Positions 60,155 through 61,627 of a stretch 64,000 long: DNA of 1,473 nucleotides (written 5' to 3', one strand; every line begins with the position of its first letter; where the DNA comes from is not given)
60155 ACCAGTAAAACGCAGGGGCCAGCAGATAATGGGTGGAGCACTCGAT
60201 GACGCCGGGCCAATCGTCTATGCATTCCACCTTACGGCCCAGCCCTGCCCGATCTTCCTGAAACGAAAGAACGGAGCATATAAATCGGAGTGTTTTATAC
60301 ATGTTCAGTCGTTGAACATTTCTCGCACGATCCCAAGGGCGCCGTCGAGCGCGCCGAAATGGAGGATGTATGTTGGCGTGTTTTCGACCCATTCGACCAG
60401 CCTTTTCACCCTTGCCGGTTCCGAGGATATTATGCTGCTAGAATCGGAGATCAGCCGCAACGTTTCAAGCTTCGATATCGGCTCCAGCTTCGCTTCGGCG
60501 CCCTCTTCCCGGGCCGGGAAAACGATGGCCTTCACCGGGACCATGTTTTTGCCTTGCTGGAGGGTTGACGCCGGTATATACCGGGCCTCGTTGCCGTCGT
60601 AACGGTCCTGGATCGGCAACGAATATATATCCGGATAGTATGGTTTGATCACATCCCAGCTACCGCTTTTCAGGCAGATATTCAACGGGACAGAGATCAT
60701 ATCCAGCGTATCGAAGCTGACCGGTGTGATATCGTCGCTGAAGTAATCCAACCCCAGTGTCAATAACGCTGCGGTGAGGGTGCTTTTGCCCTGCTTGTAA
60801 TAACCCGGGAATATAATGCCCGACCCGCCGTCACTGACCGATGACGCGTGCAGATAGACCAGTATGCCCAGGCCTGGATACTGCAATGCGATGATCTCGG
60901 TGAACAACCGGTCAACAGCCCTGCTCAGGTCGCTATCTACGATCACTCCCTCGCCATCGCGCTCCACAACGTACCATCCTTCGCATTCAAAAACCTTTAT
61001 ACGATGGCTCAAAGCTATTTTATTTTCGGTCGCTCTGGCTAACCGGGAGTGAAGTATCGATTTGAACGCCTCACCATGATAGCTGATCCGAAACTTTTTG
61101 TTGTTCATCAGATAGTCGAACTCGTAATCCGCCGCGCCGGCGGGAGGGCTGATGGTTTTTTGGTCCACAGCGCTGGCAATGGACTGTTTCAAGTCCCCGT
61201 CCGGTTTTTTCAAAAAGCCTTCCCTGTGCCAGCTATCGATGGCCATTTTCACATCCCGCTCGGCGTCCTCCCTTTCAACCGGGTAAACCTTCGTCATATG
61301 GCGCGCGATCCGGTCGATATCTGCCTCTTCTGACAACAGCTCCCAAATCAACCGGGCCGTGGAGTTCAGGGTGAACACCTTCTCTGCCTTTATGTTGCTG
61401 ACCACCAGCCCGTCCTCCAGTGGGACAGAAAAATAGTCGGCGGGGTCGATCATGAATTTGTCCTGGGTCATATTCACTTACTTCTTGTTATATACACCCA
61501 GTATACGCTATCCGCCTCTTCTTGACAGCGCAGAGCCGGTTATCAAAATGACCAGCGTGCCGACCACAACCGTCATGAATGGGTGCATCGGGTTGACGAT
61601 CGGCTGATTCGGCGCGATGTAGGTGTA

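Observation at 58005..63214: RiPP-like orphan context: PqqD(RRE)-HPr-kinase fusion stop/start coupled to a PF14907 nucleotidyltransferase, flanked by YeiH-type and flippase-like membrane proteins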

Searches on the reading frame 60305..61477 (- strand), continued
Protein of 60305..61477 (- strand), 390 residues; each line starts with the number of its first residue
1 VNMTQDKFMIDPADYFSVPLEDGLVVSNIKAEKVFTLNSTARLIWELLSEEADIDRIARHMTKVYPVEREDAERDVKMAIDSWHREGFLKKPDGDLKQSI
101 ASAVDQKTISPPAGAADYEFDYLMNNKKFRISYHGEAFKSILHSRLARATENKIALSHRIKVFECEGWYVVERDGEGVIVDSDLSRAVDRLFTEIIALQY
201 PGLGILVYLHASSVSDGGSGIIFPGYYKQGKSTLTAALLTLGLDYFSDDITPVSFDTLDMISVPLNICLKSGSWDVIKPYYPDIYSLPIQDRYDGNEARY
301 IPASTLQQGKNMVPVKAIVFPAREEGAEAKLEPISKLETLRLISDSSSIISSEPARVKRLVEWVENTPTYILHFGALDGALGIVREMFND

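Call 77: search_protein_families(library=ncbifam, proteins=[L004:11316-12557:+, L004:15337-16929:+, L004:16901-18193:+, L004:18190-20121:+, L004:6378-7199:+, L004:6212-6505:+, L006:14615-16390:-, L006:12946-14211:-, L005:9956-11146:+, L003:9977-11161:+], max_evalue=0.001)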
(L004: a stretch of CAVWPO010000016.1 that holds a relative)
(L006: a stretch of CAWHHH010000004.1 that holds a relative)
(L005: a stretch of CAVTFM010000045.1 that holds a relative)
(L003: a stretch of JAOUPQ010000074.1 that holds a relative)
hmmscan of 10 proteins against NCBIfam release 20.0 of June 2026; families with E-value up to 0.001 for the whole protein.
L004:11316-12557:+ (413 aa): 0 families

L004:15337-16929:+ (530 aa): 63 families (the best 25 are shown)
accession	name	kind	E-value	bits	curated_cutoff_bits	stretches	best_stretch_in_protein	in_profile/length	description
NF000818.0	PRK00062.1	subfamily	3.1e-45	154.7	398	1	61-235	7-187/429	glutamate-1-semialdehyde 2,1-aminomutase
TIGR00713.1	hemL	equivalog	2.3e-41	141.8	527.3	1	66-235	8-183/423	glutamate-1-semialdehyde 2,1-aminomutase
NF041362.1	GntE_guanitoxin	equivalog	3.4e-39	134.6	525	1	59-203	7-152/426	guanitoxin biosynthesis PLP-dependent transaminase GntE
NF009055.0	PRK12389.1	equivalog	1.5e-35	122.7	637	1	87-235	37-188/431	glutamate-1-semialdehyde 2,1-aminomutase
NF004856.0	PRK06209.1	equivalog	9.4e-23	80.4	486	1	88-193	43-148/450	glutamate-1-semialdehyde 2,1-aminomutase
NF001864.0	PRK00615.1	equivalog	5.1e-22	78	706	1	70-204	17-155/433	glutamate-1-semialdehyde aminotransferase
NF004426.0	PRK05769.1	equivalog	1.4e-18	67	552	1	82-197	33-153/441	acetyl ornithine aminotransferase family protein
NF005993.0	PRK08117.1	subfamily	1.9e-18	66.3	574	1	87-197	27-141/433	aspartate aminotransferase family protein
NF005692.0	PRK07495.1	equivalog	6.2e-18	64.6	724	1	87-209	24-150/425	4-aminobutyrate--2-oxoglutarate transaminase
TIGR00700.1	GABAtrnsam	equivalog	1.4e-17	63.5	506.65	1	87-208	17-142/420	4-aminobutyrate--2-oxoglutarate transaminase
NF005272.0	PRK06777.1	equivalog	2.2e-17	62.7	725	1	87-209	24-150/421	4-aminobutyrate--2-oxoglutarate transaminase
NF004718.0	PRK06062.1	subfamily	8e-17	60.9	472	1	89-200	42-156/454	hypothetical protein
NF002874.0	PRK03244.1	equivalog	1.8e-16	60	457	1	88-197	28-140/399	acetylornithine transaminase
NF049976.1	AmadipTransam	equivalog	3.1e-16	59.3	650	1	87-197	16-131/416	2-aminoadipate transaminase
NF005376.0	PRK06918.1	equivalog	3.3e-16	58.7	676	1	88-207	39-162/451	4-aminobutyrate--2-oxoglutarate transaminase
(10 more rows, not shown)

L004:16901-18193:+ (430 aa): 2 families
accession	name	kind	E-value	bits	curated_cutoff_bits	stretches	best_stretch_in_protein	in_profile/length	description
TIGR01444.1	fkbM_fam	subfamily_domain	1.6e-23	83.8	37.7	1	223-354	3-129/143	FkbM family methyltransferase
NF000468.1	Erm37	exception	3.6e-05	23.8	350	1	214-282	28-95/179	23S rRNA (adenine(2058)-N(6))-methyltransferase Erm(37)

L004:18190-20121:+ (643 aa): 0 families

L004:6378-7199:+ (274 aa): 2 families
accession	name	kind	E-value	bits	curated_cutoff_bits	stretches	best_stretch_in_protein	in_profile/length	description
TIGR04352.1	HprK_rel_A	equivalog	1.1e-15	57.6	200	1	151-226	98-174/280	HprK-related kinase A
TIGR04355.1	HprK_rel_B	hypoth_equivalog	7.3e-06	25.3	200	1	128-193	125-188/351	HprK-related kinase B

L004:6212-6505:+ (98 aa): 1 family
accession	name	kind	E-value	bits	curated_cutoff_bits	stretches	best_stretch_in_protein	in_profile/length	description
NF033530.1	lasso_PqqD_Strm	exception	0.00018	21.7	70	1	26-66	17-57/78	lasso peptide biosynthesis PqqD family chaperone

L006:14615-16390:- (591 aa): 0 families

L006:12946-14211:- (421 aa): 7 families
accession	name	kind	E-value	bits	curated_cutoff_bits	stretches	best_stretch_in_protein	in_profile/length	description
NF040815.2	recomb_XerA_Arch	equivalog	1.3e-15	57.7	220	2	150-275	34-155/263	site-specific tyrosine recombinase/integron integrase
TIGR02224.1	recomb_XerC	equivalog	4.5e-12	45.9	335.15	1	150-403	40-277/295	tyrosine recombinase XerC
TIGR02249.1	integrase_gron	subfamily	2.5e-10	40.2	265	1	360-412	258-309/315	integron integrase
TIGR02225.1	recomb_XerD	equivalog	3e-08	33.3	329.6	0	358-403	229-274/290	site-specific tyrosine recombinase XerD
NF011946.0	PRK15417.1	equivalog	5.6e-07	29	435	0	360-413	273-325/337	integron integrase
NF001399.0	PRK00283.1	subfamily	1.3e-06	27.8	279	1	149-404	46-284/300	tyrosine recombinase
NF003462.0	PRK05084.1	equivalog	1.2e-05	24.3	267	0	361-412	303-354/360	tyrosine recombinase XerS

L005:9956-11146:+ (397 aa): 3 families
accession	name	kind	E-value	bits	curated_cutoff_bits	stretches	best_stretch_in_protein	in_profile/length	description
TIGR04352.1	HprK_rel_A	equivalog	9.7e-21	74.1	200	1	207-384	97-280/280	HprK-related kinase A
NF033530.1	lasso_PqqD_Strm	exception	3.1e-09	36.9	70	1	28-88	17-77/78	lasso peptide biosynthesis PqqD family chaperone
TIGR04355.1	HprK_rel_B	hypoth_equivalog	1.9e-05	24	200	1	185-250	125-188/351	HprK-related kinase B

L003:9977-11161:+ (394 aa): 2 families
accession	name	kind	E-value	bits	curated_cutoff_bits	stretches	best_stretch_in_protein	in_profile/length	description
TIGR04352.1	HprK_rel_A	equivalog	5.9e-22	78.1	200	1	209-391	96-280/280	HprK-related kinase A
NF033530.1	lasso_PqqD_Strm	exception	0.00073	19.7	70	0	17-93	10-77/78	lasso peptide biosynthesis PqqD family chaperone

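Call 87: search_protein_families(library=padloc, proteins=[window:60305-61471:-], max_evalue=0.001)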
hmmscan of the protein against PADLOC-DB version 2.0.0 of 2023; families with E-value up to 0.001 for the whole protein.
window:60305-61471:- (388 aa): 0 families

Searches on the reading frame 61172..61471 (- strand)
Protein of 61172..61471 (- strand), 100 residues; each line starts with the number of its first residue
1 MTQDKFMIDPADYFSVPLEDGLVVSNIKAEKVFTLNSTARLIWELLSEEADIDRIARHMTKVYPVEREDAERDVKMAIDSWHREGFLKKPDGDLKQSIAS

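Call 74: search_solved_structures(query=window:61172-61471:-, max_evalue=1, show_alignments=5)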
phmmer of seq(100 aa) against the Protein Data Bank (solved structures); distinct sequences matched with E-value up to 1: 3.
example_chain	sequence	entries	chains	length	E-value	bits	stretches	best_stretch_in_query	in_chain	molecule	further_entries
6jx3_B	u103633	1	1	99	2.8e-05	27.9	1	18-85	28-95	TfuB1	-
5v1u_A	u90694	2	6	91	0.02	18.7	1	14-76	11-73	TbiB1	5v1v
9x8z_B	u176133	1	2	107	0.12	16.2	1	11-82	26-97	PqqD family protein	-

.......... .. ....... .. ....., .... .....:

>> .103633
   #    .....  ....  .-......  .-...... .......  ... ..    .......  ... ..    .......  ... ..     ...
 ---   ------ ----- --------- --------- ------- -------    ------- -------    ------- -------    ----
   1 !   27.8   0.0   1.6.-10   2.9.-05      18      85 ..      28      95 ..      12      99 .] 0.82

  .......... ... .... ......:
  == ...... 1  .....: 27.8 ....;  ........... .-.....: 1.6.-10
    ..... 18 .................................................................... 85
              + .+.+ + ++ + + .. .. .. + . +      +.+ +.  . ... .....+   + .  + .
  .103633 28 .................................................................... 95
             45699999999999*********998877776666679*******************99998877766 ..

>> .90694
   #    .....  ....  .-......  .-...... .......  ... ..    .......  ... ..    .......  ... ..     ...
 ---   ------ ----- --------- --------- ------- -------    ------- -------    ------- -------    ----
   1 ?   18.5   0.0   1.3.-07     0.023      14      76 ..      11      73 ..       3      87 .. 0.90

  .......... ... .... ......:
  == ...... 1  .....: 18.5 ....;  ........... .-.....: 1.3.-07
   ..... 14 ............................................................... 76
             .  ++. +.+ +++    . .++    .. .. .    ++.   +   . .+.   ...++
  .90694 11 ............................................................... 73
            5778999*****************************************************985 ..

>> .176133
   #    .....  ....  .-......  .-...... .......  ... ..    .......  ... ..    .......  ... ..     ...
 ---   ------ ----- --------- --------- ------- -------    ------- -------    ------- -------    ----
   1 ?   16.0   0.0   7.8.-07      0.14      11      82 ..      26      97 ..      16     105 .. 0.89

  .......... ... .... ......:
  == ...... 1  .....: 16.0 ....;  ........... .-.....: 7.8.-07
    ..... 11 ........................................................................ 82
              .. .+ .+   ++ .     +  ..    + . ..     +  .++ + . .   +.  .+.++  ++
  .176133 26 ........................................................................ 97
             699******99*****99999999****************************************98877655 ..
